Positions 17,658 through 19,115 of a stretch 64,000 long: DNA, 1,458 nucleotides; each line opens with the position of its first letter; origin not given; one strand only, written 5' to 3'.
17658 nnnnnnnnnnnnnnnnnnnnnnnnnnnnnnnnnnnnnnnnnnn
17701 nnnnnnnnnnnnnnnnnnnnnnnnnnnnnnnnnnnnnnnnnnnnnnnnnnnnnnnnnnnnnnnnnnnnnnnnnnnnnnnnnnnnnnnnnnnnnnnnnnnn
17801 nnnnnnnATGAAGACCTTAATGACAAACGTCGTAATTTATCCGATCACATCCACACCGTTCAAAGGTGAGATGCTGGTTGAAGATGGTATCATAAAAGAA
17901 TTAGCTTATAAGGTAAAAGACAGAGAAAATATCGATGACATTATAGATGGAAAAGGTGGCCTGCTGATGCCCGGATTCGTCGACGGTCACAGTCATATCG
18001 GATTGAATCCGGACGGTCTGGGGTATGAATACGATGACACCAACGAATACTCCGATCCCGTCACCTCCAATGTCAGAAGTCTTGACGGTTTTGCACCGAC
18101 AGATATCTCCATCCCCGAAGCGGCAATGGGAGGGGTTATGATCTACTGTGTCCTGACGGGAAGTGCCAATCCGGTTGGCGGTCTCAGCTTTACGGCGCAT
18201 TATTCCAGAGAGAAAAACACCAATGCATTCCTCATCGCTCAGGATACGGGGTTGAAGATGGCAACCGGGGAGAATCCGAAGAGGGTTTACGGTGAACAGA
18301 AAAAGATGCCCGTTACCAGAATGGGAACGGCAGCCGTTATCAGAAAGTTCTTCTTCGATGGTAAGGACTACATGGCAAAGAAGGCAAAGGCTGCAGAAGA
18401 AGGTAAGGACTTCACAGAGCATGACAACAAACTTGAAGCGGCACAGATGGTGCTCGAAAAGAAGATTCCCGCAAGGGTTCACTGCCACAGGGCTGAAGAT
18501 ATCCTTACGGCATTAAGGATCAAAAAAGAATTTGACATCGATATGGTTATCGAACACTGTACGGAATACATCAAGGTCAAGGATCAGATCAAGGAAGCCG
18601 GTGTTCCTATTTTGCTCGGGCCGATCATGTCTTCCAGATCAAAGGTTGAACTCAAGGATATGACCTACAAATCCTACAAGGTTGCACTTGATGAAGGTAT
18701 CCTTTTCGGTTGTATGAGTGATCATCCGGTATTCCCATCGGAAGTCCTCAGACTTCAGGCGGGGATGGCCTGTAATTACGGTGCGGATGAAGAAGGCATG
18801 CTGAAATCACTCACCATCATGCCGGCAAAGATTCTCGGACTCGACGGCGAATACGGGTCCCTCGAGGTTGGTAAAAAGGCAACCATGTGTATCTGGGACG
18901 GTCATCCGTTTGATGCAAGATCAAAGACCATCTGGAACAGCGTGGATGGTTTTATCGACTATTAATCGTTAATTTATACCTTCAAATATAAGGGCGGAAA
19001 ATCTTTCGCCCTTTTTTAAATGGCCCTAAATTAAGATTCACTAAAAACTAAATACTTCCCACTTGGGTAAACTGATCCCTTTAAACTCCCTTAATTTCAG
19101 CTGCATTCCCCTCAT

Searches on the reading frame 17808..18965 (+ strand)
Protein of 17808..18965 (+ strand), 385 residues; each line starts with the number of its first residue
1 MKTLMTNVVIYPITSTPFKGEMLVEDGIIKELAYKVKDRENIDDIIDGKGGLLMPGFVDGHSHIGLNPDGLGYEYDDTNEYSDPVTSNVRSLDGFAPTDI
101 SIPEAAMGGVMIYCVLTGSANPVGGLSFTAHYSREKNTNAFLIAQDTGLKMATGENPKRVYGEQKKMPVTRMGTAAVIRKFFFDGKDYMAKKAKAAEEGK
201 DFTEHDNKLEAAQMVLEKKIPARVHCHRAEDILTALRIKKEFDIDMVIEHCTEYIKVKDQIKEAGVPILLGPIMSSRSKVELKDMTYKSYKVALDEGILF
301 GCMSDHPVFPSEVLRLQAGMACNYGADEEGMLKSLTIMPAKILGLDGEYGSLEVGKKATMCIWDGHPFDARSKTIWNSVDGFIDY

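Call 17: find_encoding_contigs(protein=window:17808-18965:+, flank=6000, max_places=10)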
Protein window:17808-18965:+ (385 aa): 12 contigs read that carry it; 9 places shown.
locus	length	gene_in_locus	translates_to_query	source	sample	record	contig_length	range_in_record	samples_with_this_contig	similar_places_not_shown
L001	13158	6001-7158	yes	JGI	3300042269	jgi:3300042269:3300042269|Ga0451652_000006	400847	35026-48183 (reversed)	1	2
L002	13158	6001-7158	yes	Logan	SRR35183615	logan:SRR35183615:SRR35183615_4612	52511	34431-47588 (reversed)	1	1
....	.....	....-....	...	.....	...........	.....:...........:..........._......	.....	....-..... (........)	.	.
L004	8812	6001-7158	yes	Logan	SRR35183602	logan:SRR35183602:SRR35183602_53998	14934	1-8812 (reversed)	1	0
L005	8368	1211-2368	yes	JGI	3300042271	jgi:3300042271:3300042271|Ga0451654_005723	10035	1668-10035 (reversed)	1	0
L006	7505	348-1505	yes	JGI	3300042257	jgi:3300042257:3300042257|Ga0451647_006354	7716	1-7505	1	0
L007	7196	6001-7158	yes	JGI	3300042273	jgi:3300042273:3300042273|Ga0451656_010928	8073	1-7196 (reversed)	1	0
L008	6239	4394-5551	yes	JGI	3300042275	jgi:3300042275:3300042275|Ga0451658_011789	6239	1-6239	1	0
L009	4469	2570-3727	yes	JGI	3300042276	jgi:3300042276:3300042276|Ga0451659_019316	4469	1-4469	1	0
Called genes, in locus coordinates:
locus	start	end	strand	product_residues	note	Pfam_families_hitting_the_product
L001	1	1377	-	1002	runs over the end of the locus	PF13802:Gal_mutarotas_2, PF01055:Glyco_hydro_31_2nd, PF21365:Glyco_hydro_31_3rd, PF17137:DUF5110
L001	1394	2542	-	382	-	PF01053:Cys_Met_Meta_PP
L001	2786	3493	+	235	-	PF00392:GntR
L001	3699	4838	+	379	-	PF01979:Amidohydro_1, PF07969:Amidohydro_3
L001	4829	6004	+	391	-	PF01979:Amidohydro_1, PF07969:Amidohydro_3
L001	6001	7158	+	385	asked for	PF07969:Amidohydro_3 (faint), PF01979:Amidohydro_1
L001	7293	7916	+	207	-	PF13302:Acetyltransf_3, PF13523:Acetyltransf_8, PF00583:Acetyltransf_1, PF13420:Acetyltransf_4 (weak), PF13508:Acetyltransf_7 (weak)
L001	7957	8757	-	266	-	PF00941:FAD_binding_5, PF03450:CO_deh_flav_C (weak)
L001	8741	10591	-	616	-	PF13727:CoA_binding_3, PF02629:CoA_binding (weak), PF01073:3Beta_HSD, PF01370:Epimerase, PF02719:Polysacc_synt_2, PF04321:RmlD_sub_bind, PF13460:NAD_binding_10, PF16363:GDP_Man_Dehyd, +3 more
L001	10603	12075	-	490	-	PF01966:HD, PF19276:HD_assoc_2 (weak)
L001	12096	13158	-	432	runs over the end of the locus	-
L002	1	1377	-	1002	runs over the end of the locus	PF13802:Gal_mutarotas_2, PF01055:Glyco_hydro_31_2nd, PF21365:Glyco_hydro_31_3rd, PF17137:DUF5110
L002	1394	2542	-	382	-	PF01053:Cys_Met_Meta_PP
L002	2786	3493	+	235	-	PF00392:GntR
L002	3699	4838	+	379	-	PF01979:Amidohydro_1, PF07969:Amidohydro_3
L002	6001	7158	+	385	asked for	PF07969:Amidohydro_3 (faint), PF01979:Amidohydro_1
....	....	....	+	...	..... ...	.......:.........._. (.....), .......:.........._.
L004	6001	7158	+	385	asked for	PF07969:Amidohydro_3 (faint), PF01979:Amidohydro_1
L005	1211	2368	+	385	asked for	PF07969:Amidohydro_3 (faint), PF01979:Amidohydro_1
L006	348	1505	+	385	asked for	PF07969:Amidohydro_3 (faint), PF01979:Amidohydro_1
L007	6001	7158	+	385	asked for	PF07969:Amidohydro_3 (faint), PF01979:Amidohydro_1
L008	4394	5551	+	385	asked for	PF07969:Amidohydro_3 (faint), PF01979:Amidohydro_1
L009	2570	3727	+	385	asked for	PF07969:Amidohydro_3 (faint), PF01979:Amidohydro_1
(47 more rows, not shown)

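Call 24: find_related_loci(query=window:17808-18965:+, collection=genome_contigs, flank=10000)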
Query window:17808-18965:+ (385 aa) in genome_contigs; peptide patterns used: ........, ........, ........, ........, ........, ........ (x = any residue, [..] = any of these).
214 stretches matched a pattern; 11 encode a relative of the query (tblastn E <= 1e-3); 11 distinct loci.
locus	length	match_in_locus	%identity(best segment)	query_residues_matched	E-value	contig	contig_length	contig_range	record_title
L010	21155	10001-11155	90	1-385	0e+0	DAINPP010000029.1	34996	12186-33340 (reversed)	MAG TPA_asm: Thermotogota bacterium isolate CTOTU18411 NODE_769_length_34996_cov_7.927936, whole genome shotgun sequence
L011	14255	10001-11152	82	1-384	0e+0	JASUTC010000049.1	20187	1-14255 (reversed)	MAG: Thermotogaceae bacterium isolate DJKA99_ANT-F21_bin.30 scaffold_1895, whole genome shotgun sequence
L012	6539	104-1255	83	1-384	0e+0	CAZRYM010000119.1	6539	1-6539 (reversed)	MAG TPA_asm: uncultured Thermotogaceae bacterium isolate binchicken_co42_456 genome assembly, contig: NODE_22159_length_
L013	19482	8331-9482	82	1-384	0e+0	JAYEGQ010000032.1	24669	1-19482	MAG: Thermotogota bacterium isolate MAG242 MAG242_32, whole genome shotgun sequence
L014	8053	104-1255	82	1-384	0e+0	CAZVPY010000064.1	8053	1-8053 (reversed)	MAG TPA_asm: uncultured Thermotogaceae bacterium isolate binchicken_co42_66 genome assembly, contig: NODE_16009_length_8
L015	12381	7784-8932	83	1-383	0e+0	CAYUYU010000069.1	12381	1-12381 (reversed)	MAG TPA_asm: uncultured Thermotogaceae bacterium isolate SRP252850_co1_167 genome assembly, contig: NODE_9689_length_123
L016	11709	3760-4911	81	1-384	0e+0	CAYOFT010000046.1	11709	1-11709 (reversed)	MAG TPA_asm: uncultured Thermotogaceae bacterium isolate binchicken_co42_461 genome assembly, contig: NODE_8722_length_1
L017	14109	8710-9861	77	1-384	0e+0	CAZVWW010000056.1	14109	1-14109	MAG TPA_asm: uncultured Thermotogaceae bacterium isolate binchicken_co13_432 genome assembly, contig: NODE_6502_length_1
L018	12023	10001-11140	62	1-382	9e-164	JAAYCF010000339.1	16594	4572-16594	MAG: Thermotogaceae bacterium isolate AS06rmzACSIP_393 466374_AS06, whole genome shotgun sequence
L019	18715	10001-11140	62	1-382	1e-169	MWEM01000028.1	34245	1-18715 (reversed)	MAG: Thermotogae bacterium ADurb.Bin062 BWX67_contig000028, whole genome shotgun sequence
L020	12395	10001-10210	35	1-68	2e-7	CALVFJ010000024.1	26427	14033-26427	MAG: uncultured Erysipelotrichaceae bacterium isolate BRZ_RI__bin25 genome assembly, contig: BRZ_RI__NODE_1539_length_26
